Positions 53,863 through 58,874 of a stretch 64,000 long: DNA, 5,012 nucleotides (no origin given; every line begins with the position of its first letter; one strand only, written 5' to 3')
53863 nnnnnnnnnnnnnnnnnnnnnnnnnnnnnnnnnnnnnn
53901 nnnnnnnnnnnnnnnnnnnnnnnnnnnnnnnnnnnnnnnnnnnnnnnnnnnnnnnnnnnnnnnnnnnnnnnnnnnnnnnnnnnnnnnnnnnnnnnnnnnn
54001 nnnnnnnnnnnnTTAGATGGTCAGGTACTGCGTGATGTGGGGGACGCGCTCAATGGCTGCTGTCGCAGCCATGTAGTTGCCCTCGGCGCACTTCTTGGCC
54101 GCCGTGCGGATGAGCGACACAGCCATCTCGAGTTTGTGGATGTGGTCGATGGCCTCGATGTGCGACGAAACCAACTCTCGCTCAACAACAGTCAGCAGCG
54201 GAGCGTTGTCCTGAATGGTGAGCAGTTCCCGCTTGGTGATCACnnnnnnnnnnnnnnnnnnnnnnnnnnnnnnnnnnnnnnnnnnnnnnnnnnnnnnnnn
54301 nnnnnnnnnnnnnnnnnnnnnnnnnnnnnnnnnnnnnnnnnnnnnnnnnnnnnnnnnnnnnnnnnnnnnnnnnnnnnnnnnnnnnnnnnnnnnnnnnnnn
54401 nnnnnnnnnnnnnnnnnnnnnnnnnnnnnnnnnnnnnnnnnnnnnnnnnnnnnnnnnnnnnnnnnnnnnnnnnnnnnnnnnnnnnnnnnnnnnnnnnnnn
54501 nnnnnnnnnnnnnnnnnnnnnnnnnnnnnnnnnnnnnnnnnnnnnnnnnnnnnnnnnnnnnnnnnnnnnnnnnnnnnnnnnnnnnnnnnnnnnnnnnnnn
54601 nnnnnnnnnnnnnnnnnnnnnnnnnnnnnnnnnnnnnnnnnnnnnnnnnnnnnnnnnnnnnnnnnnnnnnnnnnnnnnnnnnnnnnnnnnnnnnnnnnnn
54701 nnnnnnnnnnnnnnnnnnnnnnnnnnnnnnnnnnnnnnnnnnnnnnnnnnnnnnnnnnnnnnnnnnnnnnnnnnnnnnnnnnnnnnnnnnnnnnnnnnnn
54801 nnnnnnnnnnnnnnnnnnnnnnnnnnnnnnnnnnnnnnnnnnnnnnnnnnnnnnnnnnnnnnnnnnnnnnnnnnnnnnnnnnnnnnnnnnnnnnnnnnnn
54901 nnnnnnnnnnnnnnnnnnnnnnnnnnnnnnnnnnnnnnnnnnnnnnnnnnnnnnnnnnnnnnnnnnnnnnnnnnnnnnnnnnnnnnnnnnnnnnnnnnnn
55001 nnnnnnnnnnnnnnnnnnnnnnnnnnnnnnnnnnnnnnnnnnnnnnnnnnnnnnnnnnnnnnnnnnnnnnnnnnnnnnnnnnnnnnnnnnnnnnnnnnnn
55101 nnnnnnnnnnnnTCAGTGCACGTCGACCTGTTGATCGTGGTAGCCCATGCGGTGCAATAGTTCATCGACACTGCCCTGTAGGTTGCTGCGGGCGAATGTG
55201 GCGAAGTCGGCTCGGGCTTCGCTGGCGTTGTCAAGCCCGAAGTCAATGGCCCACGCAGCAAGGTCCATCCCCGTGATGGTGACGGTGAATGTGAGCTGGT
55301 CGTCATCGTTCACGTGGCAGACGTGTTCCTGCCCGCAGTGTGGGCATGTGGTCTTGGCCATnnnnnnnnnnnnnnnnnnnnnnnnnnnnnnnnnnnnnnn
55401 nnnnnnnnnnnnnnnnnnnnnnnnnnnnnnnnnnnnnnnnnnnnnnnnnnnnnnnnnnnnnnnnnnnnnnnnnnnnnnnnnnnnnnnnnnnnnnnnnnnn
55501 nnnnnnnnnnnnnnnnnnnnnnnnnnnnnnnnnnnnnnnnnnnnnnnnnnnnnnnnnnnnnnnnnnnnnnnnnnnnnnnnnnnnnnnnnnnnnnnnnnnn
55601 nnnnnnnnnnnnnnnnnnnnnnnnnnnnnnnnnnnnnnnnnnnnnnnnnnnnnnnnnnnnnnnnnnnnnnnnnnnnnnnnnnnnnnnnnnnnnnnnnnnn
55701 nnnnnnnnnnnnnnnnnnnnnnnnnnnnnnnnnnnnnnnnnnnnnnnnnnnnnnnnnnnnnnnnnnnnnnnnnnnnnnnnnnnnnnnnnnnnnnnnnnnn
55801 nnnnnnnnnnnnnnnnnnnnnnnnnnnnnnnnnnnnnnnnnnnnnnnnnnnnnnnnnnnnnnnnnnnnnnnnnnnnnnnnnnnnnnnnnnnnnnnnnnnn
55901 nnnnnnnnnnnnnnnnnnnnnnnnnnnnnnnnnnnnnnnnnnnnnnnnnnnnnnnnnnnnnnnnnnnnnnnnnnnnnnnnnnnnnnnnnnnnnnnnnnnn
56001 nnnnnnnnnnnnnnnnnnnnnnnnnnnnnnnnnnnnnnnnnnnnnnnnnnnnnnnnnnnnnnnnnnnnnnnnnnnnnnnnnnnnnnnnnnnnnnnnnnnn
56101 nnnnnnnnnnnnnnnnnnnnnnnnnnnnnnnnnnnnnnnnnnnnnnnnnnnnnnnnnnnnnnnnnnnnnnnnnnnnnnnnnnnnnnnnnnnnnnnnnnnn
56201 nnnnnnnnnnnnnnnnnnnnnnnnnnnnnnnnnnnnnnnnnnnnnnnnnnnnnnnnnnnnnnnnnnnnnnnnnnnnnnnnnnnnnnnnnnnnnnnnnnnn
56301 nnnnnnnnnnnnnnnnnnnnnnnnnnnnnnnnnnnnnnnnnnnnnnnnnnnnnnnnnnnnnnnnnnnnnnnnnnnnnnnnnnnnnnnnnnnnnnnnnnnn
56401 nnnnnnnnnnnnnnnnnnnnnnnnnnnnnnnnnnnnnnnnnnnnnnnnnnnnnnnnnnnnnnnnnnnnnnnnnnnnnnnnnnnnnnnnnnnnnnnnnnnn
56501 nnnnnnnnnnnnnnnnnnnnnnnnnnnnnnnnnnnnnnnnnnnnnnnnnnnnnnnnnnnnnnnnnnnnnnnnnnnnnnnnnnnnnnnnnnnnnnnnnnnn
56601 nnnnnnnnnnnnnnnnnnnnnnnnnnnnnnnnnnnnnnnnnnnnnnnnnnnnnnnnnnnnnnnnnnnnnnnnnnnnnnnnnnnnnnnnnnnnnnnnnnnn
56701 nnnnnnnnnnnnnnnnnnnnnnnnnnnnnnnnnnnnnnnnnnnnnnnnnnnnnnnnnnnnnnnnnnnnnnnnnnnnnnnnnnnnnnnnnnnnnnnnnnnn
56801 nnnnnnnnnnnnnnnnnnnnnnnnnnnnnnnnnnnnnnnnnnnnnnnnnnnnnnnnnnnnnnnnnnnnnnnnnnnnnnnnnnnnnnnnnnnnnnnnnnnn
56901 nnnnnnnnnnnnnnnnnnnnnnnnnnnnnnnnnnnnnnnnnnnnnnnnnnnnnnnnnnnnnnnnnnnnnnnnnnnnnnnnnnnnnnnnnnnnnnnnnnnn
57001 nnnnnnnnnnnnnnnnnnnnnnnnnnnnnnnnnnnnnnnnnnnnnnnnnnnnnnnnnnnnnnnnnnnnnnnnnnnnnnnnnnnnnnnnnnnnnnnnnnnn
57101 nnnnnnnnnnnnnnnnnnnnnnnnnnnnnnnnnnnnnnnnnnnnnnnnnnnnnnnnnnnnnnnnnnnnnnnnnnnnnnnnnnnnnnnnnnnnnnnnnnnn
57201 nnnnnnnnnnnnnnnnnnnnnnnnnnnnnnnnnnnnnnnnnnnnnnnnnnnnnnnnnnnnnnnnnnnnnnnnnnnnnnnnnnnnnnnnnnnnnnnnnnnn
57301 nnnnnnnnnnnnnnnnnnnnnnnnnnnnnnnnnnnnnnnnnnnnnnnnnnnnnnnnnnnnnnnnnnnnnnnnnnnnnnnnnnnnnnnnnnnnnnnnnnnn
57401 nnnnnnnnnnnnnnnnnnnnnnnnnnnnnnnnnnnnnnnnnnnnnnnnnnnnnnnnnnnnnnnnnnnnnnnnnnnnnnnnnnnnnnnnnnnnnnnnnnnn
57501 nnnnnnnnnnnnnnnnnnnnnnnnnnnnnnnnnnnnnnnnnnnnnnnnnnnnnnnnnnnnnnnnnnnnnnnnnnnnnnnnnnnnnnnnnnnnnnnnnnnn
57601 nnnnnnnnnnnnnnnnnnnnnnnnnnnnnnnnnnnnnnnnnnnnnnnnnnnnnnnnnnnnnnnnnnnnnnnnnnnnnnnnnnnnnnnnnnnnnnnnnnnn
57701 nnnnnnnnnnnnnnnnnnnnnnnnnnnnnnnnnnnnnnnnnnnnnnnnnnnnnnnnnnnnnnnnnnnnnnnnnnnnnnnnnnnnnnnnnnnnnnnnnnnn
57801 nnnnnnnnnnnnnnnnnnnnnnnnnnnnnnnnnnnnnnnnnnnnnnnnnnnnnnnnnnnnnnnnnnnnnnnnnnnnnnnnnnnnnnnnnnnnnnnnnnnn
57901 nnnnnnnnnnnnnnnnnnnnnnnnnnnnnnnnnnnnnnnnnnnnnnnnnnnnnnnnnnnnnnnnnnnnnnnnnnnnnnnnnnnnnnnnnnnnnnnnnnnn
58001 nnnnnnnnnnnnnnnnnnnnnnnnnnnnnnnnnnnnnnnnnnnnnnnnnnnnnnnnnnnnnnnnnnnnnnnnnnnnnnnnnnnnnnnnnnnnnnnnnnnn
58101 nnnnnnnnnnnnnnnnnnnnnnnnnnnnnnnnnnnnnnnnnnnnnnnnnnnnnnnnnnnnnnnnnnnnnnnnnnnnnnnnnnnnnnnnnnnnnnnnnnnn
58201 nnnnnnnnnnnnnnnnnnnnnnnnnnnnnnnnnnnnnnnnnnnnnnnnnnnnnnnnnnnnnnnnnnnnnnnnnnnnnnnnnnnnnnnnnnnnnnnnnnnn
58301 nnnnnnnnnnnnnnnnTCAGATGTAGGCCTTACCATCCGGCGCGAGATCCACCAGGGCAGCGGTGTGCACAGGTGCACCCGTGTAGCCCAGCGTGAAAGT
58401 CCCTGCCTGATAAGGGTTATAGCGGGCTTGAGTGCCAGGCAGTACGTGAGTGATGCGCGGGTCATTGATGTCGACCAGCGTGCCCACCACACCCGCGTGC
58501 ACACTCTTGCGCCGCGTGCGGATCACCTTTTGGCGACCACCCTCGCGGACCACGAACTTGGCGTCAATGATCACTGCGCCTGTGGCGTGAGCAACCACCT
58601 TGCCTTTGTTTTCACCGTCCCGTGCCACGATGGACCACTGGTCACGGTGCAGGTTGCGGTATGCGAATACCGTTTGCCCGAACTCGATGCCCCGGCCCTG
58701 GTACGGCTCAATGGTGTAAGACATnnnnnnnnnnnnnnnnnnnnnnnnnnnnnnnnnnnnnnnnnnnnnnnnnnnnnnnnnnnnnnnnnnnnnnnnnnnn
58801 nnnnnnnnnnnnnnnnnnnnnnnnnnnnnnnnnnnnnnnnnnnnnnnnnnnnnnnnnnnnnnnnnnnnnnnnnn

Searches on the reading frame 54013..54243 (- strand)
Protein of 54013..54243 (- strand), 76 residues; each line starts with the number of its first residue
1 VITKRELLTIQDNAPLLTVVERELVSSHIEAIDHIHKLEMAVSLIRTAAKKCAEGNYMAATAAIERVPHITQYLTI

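Call 29: search_protein_families(library=pfam, proteins=[window:54013-54243:-], max_evalue=0.1)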
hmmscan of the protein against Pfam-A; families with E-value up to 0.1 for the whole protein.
window:54013-54243:- (76 aa): 2 families
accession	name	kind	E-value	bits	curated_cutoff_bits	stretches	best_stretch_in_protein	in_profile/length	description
PF20663.3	COG4_N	-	0.022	15.2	27.3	1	21-72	45-93/107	Conserved oligomeric Golgi complex subunit 4, N-terminal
PF08923.16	MAPKK1_Int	-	0.07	13.4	25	0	10-41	33-64/119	Mitogen-activated protein kinase kinase 1 interacting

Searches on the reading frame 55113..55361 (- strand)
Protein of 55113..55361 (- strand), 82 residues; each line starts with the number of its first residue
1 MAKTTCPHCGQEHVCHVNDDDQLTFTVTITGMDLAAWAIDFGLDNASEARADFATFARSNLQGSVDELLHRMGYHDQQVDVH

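Call 29: search_protein_families(library=pfam, proteins=[window:55113-55361:-], max_evalue=0.1)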
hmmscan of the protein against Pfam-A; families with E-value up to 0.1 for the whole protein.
window:55113-55361:- (82 aa): 2 families
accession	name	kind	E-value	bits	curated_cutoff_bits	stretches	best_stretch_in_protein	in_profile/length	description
PF06170.17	DUF983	-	0.023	15.5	22.6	1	3-39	8-44/85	Protein of unknown function (DUF983)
PF12760.12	Zn_ribbon_IS1595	-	0.088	13.2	25.4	0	4-19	19-34/46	Transposase zinc-ribbon domain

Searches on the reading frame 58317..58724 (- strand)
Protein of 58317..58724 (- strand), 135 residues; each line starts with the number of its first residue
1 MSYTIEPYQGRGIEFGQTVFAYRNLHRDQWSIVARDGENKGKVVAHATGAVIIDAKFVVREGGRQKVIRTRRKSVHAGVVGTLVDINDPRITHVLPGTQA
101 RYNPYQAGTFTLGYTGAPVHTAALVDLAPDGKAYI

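Call 29: search_protein_families(library=pfam, proteins=[window:58317-58724:-], max_evalue=0.1)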
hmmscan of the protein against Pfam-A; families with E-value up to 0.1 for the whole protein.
window:58317-58724:- (135 aa): 1 family
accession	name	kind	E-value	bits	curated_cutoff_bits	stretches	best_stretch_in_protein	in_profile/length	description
PF25735.1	Phage_L5_gp82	-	2.1e-41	141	27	1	14-134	3-119/120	Mycobacterium phage L5 gene 82 protein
